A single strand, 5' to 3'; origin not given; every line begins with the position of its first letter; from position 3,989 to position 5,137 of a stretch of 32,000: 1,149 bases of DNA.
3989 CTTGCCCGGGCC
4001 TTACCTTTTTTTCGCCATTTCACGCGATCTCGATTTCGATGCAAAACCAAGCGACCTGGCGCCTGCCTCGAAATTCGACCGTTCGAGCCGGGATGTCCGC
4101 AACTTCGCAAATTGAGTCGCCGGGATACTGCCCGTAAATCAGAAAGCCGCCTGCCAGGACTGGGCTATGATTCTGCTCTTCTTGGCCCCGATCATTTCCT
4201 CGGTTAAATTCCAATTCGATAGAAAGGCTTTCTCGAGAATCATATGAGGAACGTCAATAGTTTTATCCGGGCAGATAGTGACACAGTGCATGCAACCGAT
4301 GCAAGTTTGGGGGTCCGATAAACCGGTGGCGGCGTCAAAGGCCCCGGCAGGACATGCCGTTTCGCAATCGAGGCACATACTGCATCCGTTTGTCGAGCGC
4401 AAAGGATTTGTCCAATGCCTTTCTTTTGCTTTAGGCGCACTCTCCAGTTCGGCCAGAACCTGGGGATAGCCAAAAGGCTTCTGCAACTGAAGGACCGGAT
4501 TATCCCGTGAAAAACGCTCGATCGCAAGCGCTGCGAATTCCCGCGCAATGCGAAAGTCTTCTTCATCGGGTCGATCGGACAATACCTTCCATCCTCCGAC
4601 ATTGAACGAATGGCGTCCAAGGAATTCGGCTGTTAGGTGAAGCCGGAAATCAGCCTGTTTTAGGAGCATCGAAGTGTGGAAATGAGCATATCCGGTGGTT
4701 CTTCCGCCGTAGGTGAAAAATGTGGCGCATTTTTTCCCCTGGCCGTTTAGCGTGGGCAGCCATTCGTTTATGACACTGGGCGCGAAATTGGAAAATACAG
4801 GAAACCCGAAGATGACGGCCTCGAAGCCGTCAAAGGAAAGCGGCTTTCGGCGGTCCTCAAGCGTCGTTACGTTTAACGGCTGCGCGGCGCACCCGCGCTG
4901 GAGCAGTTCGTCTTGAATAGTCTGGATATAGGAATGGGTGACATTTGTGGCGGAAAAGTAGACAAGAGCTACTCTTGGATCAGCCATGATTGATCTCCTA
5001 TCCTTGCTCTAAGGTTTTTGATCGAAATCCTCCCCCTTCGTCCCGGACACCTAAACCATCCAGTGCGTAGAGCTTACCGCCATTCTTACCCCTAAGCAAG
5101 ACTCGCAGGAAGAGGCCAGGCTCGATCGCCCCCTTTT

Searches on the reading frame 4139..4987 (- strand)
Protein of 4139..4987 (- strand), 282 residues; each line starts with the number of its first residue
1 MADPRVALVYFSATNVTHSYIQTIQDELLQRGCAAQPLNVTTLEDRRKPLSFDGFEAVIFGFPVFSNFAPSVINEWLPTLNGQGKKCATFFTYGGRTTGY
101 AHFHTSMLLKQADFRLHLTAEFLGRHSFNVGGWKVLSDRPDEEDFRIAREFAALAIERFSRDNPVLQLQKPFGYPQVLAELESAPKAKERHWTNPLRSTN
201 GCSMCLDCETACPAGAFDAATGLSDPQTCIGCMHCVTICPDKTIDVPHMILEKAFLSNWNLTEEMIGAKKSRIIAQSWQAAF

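Call 45: search_protein_families(library=pfam, proteins=[window:4139-4987:-], max_evalue=0.001)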
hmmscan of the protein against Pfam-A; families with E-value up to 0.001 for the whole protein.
window:4139-4987:- (282 aa): 10 families
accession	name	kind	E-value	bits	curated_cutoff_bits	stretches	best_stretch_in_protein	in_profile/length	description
PF12837.12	Fer4_6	-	1.2e-07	31.8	25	1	225-241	5-21/24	4Fe-4S binding domain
PF13237.11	Fer4_10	-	2.1e-07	31.2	25.5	1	197-240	4-53/53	4Fe-4S dicluster domain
PF13484.11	Fer4_16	-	2.3e-06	28.7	30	0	229-258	2-32/66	4Fe-4S double cluster binding domain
PF00037.32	Fer4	-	2.5e-06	27.5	21.1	0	225-244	4-23/24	4Fe-4S binding domain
PF13534.11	Fer4_17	-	4.6e-06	27.5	22.2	0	187-215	33-59/61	4Fe-4S dicluster domain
PF13183.11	Fer4_8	-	1.3e-05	26.1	27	0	195-215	47-67/68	4Fe-4S dicluster domain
PF12797.12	Fer4_2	-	1.9e-05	24.8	24.5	0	225-240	6-21/22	4Fe-4S binding domain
PF13187.11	Fer4_9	-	2.1e-05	24.9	27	1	202-243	2-51/52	4Fe-4S dicluster domain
PF12682.12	Flavodoxin_4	-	3.6e-05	23.7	24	1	53-99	72-118/155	Flavodoxin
PF12838.12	Fer4_7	-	3.7e-05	24.5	27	0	202-241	2-50/52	4Fe-4S dicluster domain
